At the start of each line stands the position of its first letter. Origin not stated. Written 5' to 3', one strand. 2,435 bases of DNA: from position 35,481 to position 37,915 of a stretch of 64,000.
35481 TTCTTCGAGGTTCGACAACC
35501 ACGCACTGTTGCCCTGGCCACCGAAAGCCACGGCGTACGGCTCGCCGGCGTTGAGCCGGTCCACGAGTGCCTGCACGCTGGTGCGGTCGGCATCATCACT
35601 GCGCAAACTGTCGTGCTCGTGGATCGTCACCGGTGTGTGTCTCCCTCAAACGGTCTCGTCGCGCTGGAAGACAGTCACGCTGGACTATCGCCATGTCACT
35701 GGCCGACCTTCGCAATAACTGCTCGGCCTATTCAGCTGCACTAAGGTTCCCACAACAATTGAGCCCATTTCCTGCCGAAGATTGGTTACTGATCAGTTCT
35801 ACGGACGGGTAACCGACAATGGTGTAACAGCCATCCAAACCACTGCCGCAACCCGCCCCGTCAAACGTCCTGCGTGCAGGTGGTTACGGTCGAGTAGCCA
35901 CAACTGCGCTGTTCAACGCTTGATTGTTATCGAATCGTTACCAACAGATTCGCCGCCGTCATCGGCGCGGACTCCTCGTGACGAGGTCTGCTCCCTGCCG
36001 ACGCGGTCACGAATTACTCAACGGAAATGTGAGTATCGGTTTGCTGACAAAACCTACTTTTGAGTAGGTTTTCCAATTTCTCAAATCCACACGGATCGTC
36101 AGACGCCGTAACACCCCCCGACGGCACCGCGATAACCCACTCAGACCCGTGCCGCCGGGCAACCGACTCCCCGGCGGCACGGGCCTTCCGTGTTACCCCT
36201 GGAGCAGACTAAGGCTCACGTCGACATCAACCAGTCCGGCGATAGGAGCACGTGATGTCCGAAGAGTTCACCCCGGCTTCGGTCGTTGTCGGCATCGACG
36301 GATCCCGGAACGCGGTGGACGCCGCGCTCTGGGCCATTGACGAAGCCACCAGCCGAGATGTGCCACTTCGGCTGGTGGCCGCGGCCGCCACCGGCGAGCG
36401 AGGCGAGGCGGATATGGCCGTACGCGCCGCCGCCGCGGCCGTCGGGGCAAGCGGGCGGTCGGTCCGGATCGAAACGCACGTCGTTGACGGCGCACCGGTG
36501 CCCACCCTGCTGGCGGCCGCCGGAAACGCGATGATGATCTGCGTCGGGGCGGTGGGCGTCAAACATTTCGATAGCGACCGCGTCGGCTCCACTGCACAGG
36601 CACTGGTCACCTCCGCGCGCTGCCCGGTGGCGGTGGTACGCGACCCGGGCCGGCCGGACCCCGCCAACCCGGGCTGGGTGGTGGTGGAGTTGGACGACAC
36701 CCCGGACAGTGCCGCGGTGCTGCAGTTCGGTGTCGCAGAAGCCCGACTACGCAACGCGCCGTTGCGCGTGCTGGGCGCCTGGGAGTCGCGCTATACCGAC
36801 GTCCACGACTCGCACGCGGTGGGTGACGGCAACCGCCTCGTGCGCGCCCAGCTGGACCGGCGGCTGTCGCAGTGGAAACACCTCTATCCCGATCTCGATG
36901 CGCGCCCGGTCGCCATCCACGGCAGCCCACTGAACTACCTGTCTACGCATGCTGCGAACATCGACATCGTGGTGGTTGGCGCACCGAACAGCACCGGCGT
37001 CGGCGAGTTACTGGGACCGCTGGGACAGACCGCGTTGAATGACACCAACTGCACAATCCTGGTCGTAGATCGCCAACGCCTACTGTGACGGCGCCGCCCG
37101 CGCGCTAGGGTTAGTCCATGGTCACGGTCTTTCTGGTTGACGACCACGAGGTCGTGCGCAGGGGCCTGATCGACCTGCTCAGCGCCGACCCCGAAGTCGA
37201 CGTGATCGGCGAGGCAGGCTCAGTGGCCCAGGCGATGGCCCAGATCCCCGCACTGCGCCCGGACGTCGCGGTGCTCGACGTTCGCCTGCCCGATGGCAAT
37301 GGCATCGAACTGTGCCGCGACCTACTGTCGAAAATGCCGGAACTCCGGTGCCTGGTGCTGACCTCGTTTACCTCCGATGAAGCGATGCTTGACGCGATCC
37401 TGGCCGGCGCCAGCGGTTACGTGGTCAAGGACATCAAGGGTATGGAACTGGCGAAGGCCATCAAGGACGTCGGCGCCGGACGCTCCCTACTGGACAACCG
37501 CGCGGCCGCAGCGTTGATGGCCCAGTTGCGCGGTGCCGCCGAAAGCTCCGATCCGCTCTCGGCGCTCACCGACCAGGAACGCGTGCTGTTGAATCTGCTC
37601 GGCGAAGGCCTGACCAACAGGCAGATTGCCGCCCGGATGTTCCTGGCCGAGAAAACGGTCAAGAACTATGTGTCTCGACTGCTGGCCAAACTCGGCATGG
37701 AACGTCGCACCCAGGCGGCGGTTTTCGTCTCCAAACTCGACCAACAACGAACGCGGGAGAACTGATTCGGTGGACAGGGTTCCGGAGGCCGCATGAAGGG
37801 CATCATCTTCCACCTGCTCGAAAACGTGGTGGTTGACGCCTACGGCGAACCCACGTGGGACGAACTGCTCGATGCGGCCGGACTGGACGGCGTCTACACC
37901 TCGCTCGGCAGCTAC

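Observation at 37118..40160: Stand-alone H-NOX haem sensor wired between a DevR/DosR orthologue and a DevS-like kinase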

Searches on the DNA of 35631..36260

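Call 85: search_rna_families(source=window, start=35631, end=36260, threshold=evalue, max_evalue=1)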
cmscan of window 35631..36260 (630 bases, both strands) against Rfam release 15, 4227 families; matches with E-value up to 1: 2.
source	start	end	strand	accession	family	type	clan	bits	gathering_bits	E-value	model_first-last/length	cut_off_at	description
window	36141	36191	-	RF01791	F6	Gene; sRNA;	-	24.8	46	0.044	1-57/57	no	F6 TB sRNA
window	36146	36183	+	RF01791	F6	Gene; sRNA;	-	20.1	46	0.61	9-49/57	no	F6 TB sRNA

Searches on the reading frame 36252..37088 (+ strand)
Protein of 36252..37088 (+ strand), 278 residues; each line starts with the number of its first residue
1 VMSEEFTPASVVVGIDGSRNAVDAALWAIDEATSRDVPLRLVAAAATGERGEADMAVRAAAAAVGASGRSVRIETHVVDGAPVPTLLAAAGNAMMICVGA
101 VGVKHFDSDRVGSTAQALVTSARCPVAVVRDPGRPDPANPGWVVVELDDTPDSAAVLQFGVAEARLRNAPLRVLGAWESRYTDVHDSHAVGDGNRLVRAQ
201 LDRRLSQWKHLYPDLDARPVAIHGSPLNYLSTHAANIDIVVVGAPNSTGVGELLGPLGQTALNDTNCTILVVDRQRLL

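Call 3: search_protein_families(library=pfam, proteins=[window:36252-37088:+], max_evalue=0.01)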
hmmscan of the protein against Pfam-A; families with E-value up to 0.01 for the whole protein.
window:36252-37088:+ (278 aa): 1 family
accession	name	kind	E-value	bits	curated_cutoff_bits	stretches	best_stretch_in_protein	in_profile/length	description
PF00582.32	Usp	-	8.7e-25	88.3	24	2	11-130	5-141/141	Universal stress protein family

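Call 4: search_protein_families(library=ncbifam, proteins=[window:36252-37088:+], max_evalue=0.01)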
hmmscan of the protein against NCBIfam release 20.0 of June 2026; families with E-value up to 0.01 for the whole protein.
window:36252-37088:+ (278 aa): 1 family
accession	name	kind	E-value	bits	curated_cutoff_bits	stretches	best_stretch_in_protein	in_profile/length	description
NF011581.0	PRK15005.1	equivalog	0.00071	19.8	166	1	72-130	85-144/144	universal stress protein UspF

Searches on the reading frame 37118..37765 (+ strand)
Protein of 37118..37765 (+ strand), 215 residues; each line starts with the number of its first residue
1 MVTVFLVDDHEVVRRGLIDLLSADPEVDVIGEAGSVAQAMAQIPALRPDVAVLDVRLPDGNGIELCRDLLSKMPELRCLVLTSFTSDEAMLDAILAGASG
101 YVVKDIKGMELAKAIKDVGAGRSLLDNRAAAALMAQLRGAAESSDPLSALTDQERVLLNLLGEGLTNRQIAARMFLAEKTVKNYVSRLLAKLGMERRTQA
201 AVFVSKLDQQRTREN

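Call 3: search_protein_families(library=pfam, proteins=[window:37118-37765:+], max_evalue=0.01)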
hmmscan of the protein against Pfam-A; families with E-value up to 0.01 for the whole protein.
window:37118-37765:+ (215 aa): 4 families
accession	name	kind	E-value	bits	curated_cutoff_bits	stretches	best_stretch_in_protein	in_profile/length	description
PF00072.30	Response_reg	-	3.2e-23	82.5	30.2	1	4-116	1-111/111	Response regulator receiver domain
PF00196.25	GerE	-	4.4e-16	58.7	23.5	1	149-203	2-56/57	Bacterial regulatory proteins, luxR family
PF08281.18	Sigma70_r4_2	-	4.1e-06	26.8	25.7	1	147-192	8-54/54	Sigma-70, region 4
PF13412.12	HTH_24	-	0.0015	18.5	21.9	1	155-190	6-43/48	Winged helix-turn-helix DNA-binding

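Call 4: search_protein_families(library=ncbifam, proteins=[window:37118-37765:+], max_evalue=0.01)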
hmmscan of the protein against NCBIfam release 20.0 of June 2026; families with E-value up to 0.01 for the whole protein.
window:37118-37765:+ (215 aa): 95 families (the best 25 are shown)
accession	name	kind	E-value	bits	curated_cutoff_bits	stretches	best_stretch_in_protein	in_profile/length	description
NF047785.1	respo_reg_MadR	equivalog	5.3e-54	182.7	300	1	2-207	1-206/209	MadR family response regulator transcription factor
NF007935.0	PRK10651.1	equivalog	7.6e-44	149.5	250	1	2-206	7-212/216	two-component system response regulator NarL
NF052445.1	RespRegMctR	equivalog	9.5e-34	116.6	300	1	2-196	2-191/205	two-component system response regulator MctR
NF011896.0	PRK15369.1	equivalog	6.5e-33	114.1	242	1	3-207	5-207/211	two component system response regulator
NF007708.0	PRK10403.1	equivalog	7e-31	107.4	343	1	3-204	8-208/215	nitrate/nitrite response regulator protein NarP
NF007018.1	PRK09483.1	equivalog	8.1e-29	100.8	280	1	1-195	1-194/217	UvrY/SirA/GacA family response regulator transcription factor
NF007685.0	PRK10360.1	equivalog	2.7e-26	92.6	258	1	1-196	1-184/196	response regulator transcription factor UhpA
NF001965.0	PRK00742.1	subfamily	1.5e-19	70.5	293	1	2-111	4-114/357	chemotaxis-specific protein-glutamate methyltransferase CheB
NF007419.0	PRK09958.1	equivalog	1e-18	67.7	251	1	4-195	3-189/204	acid-sensing system DNA-binding response regulator EvgA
NF041830.1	RR_TF_ErdR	exception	1.1e-18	67.8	390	1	4-208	4-209/213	response regulator transcription factor ErdR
NF041367.1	CheY_Halo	equivalog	8.3e-17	61.6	200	1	4-118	1-113/114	chemotaxis protein CheY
NF007403.0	PRK09935.1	equivalog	9.5e-17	61.3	271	1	3-195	5-195/210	fimbria biosynthesis transcriptional regulator FimZ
NF006900.1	PRK09390.1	equivalog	4.3e-16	59.1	255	1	3-193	6-186/203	response regulator FixJ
NF008677.0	PRK11697.1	equivalog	4.7e-15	55.6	246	1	1-127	1-124/238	two-component system response regulator BtsR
NF009206.0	PRK12555.1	subfamily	3.1e-13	49.4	342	1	3-106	2-106/340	chemotaxis-specific protein-glutamate methyltransferase CheB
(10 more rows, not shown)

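Call 19: search_solved_structures(query=window:37118-37765:+, max_evalue=1e-10, show_alignments=1)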
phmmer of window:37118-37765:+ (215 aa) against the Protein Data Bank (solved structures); distinct sequences matched with E-value up to 1e-10: 34.
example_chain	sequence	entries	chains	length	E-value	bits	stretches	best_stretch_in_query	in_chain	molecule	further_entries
3c3w_A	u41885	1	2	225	2.4e-114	382.9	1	1-211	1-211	TWO COMPONENT TRANSCRIPTIONAL REGULATORY PROTEIN DEVR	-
5hev_A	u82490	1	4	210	5.8e-40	140.4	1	1-206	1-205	Response regulator protein VraR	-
1a04_A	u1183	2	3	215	2.2e-34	122.2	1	2-205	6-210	NITRATE/NITRITE RESPONSE REGULATOR PROTEIN NARL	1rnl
7ve6_A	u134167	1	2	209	2.3e-34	122.1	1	2-204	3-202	Response regulator protein VraR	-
4gvp_A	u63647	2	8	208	2.4e-34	122.1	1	2-204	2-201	Response regulator protein vraR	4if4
1zlk_A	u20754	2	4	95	5.3e-29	104.6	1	141-211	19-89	Dormancy Survival Regulator | TWO COMPONENT TRANSCRIPTIONAL REGULATORY PROTEIN DEVR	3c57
1zlj_A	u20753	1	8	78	6.1e-29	104.4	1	143-211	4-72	Dormancy Survival Regulator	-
4yn8_A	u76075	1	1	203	6.2e-27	97.9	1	2-202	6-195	Response regulator ChrA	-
4ldz_A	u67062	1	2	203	2e-23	86.4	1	1-201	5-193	Transcriptional regulatory protein DesR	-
4zmr_A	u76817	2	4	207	8.3e-20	74.6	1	4-203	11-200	Response regulator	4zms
4hye_A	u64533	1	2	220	1e-19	74.3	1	4-203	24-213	Response regulator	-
3eul_A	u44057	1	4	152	3.8e-16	62.7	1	2-135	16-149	POSSIBLE NITRATE/NITRITE RESPONSE TRANSCRIPTIONAL REGULATORY PROTEIN NARL (DNA-binding res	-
3cz5_A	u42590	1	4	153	4.2e-16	62.6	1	4-129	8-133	Two-component response regulator, LuxR family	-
6ekg_Y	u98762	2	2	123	4.8e-16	62.4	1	2-110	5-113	Chemotaxis protein CheY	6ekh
7od9_B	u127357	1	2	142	7.3e-16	61.8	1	2-111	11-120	Response regulator receiver protein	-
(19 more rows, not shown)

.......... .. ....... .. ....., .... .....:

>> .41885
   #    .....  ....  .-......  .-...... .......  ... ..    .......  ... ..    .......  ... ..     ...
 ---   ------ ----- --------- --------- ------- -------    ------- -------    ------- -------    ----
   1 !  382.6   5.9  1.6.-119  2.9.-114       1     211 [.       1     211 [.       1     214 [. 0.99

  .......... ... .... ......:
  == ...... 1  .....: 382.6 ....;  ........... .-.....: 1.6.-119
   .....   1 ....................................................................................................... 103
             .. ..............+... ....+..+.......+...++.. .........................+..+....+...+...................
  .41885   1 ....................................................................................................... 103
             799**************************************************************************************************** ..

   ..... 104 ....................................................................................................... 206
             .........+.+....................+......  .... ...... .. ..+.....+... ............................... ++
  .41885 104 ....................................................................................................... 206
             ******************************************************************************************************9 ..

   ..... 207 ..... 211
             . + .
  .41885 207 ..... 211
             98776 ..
